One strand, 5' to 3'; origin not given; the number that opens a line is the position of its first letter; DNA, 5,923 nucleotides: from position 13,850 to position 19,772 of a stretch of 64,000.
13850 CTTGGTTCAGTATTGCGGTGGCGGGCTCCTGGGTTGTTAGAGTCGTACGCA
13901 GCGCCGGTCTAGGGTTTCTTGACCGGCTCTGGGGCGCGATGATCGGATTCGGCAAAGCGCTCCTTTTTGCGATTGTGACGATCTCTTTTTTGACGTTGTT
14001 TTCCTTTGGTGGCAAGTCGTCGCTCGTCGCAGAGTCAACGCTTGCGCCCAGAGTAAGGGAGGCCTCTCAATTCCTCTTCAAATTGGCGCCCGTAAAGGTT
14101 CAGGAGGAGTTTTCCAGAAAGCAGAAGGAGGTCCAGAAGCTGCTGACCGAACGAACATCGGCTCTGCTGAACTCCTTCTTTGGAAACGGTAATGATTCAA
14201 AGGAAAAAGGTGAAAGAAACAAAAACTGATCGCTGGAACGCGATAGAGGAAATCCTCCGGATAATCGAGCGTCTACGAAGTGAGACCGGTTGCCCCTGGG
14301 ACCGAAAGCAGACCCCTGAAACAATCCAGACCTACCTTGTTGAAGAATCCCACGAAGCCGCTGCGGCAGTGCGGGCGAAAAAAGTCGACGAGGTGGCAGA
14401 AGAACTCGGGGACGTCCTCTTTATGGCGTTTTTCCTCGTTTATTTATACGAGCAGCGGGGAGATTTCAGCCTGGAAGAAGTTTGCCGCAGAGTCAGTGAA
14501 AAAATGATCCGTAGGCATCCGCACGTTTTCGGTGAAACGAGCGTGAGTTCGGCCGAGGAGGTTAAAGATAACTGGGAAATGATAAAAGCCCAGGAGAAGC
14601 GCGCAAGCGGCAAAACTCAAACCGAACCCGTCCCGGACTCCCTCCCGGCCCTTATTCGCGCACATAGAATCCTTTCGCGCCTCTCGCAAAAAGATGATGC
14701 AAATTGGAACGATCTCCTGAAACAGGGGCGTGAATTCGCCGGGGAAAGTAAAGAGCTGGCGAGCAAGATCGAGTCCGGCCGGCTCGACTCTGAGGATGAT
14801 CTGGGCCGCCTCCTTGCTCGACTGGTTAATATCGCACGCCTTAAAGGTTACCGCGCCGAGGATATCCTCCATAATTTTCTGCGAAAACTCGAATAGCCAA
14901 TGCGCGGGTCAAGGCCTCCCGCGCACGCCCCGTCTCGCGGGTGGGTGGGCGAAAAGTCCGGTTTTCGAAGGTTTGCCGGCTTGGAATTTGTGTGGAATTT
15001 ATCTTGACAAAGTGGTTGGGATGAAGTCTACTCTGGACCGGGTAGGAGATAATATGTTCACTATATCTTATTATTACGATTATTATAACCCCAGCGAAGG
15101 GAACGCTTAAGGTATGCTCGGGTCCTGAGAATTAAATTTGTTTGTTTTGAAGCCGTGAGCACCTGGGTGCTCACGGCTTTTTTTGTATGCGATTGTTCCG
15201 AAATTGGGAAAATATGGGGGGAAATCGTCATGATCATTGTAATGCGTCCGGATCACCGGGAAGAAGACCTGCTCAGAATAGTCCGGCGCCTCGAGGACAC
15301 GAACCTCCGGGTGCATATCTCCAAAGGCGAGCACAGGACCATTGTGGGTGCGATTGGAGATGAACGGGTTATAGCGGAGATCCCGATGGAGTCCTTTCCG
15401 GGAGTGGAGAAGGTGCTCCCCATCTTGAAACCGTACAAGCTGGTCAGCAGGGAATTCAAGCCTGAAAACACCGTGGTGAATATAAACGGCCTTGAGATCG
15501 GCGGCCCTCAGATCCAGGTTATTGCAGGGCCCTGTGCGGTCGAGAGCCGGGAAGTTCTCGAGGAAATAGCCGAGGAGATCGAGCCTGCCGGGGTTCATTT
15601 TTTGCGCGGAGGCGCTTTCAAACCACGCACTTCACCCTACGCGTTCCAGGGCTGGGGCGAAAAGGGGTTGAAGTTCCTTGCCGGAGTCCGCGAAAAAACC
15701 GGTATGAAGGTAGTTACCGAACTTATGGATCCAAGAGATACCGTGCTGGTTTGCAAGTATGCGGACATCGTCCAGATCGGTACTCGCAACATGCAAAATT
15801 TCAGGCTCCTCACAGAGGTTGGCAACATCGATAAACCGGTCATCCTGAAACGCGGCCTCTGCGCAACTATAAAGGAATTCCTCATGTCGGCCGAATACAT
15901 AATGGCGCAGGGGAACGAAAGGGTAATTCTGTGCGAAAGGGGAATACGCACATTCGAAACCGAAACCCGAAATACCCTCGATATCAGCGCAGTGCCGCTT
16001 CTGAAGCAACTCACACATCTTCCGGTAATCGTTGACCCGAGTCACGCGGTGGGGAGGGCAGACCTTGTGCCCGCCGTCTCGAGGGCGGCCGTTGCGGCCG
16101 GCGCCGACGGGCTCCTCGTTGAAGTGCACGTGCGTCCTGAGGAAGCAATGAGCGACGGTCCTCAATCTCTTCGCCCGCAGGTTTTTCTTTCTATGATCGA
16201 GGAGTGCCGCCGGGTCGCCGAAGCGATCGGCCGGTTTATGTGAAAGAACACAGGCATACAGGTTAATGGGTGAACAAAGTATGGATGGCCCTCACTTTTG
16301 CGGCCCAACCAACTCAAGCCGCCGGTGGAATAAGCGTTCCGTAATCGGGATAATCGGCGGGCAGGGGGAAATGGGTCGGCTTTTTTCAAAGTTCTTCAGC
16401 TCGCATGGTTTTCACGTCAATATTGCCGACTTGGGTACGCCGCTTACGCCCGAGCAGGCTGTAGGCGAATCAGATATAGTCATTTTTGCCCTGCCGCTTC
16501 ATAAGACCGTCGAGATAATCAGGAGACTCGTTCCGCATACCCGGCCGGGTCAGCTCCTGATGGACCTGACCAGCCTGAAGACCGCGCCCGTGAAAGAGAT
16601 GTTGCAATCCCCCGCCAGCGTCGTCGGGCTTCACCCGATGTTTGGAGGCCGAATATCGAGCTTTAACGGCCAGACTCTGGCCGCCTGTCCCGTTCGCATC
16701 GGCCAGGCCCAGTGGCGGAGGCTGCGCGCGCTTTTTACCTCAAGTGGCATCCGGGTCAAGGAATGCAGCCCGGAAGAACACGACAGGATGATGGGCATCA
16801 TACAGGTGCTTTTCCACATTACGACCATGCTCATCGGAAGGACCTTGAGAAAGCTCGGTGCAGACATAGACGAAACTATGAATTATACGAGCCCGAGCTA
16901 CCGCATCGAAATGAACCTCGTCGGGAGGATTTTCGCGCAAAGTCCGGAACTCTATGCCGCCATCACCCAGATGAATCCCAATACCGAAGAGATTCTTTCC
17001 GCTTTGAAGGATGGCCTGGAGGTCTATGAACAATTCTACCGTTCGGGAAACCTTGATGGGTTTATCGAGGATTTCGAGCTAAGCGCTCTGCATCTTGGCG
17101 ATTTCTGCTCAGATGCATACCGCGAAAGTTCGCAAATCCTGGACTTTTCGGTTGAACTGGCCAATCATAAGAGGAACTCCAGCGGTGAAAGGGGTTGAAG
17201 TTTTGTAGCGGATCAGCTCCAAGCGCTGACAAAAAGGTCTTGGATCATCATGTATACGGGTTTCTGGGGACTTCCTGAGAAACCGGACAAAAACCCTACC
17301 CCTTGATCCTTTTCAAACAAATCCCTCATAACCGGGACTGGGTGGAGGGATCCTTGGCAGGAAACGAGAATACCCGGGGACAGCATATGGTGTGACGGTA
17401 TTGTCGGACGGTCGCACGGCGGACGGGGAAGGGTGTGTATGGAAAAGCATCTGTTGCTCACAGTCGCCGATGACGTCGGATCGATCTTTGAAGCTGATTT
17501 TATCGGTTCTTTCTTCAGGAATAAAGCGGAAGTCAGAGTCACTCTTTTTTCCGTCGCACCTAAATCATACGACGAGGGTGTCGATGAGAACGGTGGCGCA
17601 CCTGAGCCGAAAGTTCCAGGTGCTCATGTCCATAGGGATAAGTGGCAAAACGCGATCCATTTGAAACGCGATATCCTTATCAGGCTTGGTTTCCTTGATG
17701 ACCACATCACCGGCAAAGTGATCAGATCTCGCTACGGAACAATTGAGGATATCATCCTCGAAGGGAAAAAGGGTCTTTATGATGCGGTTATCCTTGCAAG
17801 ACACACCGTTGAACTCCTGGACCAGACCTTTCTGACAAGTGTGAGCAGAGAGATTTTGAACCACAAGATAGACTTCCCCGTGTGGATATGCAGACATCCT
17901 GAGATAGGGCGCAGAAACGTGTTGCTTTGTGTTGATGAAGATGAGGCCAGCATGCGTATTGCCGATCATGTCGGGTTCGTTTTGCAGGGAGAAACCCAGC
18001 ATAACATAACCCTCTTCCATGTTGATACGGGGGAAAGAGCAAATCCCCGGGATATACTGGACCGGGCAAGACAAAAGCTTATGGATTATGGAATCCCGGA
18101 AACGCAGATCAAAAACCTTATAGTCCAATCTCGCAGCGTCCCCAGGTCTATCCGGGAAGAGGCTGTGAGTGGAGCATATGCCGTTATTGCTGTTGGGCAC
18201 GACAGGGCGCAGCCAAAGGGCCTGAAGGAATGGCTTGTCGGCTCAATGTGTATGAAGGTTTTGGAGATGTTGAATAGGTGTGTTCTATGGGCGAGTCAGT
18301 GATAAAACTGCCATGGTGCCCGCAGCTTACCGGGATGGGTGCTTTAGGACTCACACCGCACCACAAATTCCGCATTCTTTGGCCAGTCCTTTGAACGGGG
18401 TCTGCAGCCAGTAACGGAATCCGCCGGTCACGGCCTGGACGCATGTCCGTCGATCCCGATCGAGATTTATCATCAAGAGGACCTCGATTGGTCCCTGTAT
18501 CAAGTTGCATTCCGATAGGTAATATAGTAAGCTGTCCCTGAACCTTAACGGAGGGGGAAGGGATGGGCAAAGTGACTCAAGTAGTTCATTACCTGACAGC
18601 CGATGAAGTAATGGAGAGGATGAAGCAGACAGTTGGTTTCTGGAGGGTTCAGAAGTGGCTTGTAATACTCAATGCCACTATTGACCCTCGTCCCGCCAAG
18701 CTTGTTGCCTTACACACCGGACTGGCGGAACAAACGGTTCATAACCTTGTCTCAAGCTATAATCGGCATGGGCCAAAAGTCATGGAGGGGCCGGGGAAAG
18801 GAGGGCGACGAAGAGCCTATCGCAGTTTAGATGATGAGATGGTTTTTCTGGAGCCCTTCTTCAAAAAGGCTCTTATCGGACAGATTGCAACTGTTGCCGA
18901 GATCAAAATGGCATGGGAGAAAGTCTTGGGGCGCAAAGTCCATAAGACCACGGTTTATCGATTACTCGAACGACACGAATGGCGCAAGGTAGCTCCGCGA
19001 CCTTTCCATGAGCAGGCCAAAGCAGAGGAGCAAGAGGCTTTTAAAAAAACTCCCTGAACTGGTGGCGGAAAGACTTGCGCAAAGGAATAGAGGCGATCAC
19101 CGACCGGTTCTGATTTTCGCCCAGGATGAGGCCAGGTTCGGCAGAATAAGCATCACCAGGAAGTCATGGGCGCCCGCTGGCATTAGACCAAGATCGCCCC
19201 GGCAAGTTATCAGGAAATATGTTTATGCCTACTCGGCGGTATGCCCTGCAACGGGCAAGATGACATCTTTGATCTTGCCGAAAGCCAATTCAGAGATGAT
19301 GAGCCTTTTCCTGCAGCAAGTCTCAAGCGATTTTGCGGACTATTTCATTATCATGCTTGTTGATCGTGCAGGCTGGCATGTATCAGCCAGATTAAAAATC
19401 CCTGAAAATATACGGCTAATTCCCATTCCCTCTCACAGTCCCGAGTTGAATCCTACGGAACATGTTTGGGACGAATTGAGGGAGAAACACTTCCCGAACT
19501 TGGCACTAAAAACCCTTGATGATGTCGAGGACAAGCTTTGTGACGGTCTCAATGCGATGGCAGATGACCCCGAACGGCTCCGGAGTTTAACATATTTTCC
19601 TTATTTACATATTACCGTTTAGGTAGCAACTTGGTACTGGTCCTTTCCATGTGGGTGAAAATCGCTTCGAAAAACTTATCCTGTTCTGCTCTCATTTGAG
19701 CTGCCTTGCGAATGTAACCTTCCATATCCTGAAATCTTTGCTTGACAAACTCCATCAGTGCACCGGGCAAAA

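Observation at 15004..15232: Tyr-rich leader peptide plus terminator upstream of aroF-tyrA: candidate tyrosine-sensing attenuator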

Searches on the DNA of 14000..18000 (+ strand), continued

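Call 57: search_with_rna_model(model_id=R1, sources=[L081, L082, L083, L084, L085, L086, L087, L088, L089, L090, L091, L092, L093, L094, L095, L096, L097, L098, L099, L100, L101, L102, L103, L104, L105, L106, L107, L108, L109, L110, L111, L112, L113, L114, L115, L116, L117, L118, L119, L120, L121, L122, L123, L124, L125, L126, L127, L128, L129, L130, L131, L132, L133, L134, L135, L136, L137, L138, L139, L140, L141, L142, L143, L144, L145, L146, L147, L148, L149, L150, L151, L152, L153, L154, L155, L156, L157, L158, L159, L160], max_evalue=1, show_alignments=2)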
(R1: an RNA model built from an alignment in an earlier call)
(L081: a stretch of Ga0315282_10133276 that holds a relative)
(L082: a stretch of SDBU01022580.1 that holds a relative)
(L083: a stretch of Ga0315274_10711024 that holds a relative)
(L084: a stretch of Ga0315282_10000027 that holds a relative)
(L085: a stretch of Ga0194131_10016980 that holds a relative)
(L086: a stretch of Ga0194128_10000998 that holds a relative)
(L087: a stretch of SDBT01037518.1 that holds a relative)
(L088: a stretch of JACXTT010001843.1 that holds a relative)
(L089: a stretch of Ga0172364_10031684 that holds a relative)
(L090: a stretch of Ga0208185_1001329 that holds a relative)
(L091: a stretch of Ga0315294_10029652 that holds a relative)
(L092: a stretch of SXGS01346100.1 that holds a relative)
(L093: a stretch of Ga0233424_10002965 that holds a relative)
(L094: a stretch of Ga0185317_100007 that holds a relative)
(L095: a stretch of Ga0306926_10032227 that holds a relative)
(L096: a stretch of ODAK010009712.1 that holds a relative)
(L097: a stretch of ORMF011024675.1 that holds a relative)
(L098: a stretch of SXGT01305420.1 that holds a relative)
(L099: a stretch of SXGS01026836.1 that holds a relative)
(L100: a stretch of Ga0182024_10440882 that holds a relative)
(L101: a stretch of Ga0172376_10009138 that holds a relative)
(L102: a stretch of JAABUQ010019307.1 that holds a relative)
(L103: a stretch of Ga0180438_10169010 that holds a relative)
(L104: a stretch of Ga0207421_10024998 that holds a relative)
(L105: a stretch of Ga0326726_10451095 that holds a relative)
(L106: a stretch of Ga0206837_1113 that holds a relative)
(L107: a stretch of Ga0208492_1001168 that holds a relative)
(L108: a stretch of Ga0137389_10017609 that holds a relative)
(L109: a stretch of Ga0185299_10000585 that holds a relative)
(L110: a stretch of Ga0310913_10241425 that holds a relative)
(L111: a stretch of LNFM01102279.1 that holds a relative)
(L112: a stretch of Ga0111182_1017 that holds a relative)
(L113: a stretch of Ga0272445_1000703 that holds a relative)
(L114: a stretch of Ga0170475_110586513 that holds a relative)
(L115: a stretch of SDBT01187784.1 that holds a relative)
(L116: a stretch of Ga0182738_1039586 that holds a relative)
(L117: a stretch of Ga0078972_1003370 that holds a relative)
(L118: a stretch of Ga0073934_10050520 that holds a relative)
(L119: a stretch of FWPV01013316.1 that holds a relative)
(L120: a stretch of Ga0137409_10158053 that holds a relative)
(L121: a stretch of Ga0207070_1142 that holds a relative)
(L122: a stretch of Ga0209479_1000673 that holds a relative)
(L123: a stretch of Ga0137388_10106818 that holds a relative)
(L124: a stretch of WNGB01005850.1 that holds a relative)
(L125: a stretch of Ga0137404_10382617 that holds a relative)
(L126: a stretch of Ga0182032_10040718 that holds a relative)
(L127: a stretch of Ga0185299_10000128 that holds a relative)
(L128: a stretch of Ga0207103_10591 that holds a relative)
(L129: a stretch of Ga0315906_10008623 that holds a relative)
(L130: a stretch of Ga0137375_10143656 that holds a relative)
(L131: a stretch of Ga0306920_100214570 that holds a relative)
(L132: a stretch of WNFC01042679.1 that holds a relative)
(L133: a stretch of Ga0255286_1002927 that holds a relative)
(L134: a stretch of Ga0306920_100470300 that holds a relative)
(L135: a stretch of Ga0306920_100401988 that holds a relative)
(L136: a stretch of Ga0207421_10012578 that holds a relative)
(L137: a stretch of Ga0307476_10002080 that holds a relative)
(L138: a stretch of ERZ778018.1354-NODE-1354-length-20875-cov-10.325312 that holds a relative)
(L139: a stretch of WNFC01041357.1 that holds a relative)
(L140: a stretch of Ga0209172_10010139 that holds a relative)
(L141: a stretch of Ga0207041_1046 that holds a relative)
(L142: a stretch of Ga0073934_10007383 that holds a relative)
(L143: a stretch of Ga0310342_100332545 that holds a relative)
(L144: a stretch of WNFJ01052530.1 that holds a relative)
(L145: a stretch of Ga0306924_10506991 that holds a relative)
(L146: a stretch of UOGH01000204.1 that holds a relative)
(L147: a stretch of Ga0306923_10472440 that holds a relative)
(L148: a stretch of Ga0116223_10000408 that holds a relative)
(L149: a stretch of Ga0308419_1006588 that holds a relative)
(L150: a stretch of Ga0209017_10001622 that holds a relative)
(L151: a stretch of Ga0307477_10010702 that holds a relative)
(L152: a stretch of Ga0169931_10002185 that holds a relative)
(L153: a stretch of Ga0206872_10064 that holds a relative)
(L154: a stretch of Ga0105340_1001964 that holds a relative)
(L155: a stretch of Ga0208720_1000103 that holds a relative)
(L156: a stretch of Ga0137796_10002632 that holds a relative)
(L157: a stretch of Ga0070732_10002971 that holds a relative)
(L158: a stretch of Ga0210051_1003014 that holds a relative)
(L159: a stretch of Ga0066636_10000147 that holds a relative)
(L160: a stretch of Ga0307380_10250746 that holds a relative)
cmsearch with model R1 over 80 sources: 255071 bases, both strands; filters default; matches with E-value up to 1: 16.
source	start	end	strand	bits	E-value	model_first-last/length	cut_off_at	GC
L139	1253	1406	+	40.2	4.9e-06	1-151/151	no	0.53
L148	1200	1353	+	39.2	7.9e-06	1-151/151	no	0.51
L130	264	406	+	36.3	3e-05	1-151/151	no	0.54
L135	595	738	+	31.5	0.00028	1-151/151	no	0.48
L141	1276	1416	+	31.2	0.00032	1-151/151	no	0.52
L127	1257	1414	+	29.1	0.00084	1-151/151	no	0.56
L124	1214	1329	+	24.7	0.0064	34-151/151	no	0.53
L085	1273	1419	+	21.4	0.031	1-151/151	no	0.54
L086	1273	1419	+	21.4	0.031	1-151/151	no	0.54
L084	1357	1470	+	21.1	0.034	31-151/151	no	0.55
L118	950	994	+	21.1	0.035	107-151/151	no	0.62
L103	302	447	+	19.8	0.064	1-151/151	no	0.62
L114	321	471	+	19.3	0.08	1-151/151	no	0.48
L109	1114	1221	+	19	0.094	45-151/151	no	0.47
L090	1238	1389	+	18.8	0.1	1-151/151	no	0.49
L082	225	371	+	14.7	0.7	1-151/151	no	0.52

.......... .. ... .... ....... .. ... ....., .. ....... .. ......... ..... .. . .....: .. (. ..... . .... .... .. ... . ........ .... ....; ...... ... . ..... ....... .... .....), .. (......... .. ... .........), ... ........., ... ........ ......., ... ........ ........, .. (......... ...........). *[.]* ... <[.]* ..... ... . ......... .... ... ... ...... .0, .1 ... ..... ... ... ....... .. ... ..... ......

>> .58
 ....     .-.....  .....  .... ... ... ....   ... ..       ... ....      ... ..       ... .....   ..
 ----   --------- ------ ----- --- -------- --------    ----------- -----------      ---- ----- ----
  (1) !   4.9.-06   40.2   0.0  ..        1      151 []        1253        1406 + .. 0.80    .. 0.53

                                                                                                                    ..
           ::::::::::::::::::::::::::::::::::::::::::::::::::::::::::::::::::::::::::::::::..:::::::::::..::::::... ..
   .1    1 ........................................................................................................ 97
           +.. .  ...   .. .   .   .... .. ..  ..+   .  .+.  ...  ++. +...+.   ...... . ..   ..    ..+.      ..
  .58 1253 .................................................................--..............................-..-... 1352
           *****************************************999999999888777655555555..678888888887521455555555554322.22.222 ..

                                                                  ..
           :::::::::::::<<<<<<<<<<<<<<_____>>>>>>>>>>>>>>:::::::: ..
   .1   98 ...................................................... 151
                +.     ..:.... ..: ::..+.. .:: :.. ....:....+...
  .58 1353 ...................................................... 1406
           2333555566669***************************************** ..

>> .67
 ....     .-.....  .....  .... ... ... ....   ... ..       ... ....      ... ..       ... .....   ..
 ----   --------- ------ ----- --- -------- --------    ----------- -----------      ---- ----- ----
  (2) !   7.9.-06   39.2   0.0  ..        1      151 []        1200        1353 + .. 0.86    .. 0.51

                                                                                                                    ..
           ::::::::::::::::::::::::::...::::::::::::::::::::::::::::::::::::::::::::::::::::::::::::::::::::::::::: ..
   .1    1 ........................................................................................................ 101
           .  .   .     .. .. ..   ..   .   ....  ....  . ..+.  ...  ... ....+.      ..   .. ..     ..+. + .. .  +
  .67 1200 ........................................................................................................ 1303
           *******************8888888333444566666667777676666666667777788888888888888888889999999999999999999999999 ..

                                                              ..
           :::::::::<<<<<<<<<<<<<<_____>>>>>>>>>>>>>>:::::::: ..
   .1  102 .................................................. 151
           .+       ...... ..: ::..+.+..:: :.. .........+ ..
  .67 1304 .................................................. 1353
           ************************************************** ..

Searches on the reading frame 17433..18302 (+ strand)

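Call 6: search_protein_families(library=pfam, proteins=[window:17433-18302:+])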
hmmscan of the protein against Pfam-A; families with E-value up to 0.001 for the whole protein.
window:17433-18302:+ (289 aa): 1 family
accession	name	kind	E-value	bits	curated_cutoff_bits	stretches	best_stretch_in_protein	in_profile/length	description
PF00582.32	Usp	-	1.7e-06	29.1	24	0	160-278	2-131/141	Universal stress protein family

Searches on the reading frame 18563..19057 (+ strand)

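Call 69: search_protein_families(library=pfam, proteins=[window:18563-19057:+])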
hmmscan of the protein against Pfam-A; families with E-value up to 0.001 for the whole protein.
window:18563-19057:+ (164 aa): 2 families
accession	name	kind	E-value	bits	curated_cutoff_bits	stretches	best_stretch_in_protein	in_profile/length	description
PF13592.12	HTH_33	-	5.6e-10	39.1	25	1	110-163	6-59/60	Winged helix-turn helix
PF13551.12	HTH_29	-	0.00038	20.9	28.1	0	50-92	20-61/64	Winged helix-turn helix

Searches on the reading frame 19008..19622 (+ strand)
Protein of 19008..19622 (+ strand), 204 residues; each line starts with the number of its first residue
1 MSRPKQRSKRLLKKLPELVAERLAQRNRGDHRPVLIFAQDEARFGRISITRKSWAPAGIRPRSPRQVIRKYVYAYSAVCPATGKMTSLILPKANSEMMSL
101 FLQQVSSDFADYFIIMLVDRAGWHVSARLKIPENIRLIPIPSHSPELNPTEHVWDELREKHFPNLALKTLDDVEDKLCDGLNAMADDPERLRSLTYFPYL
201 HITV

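Call 69: search_protein_families(library=pfam, proteins=[window:19008-19622:+])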
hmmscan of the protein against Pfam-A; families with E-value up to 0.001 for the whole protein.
window:19008-19622:+ (204 aa): 1 family
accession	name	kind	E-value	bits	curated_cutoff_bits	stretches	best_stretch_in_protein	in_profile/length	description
PF13358.12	DDE_3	-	1.3e-17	64.5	28.6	1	39-173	5-145/146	DDE superfamily endonuclease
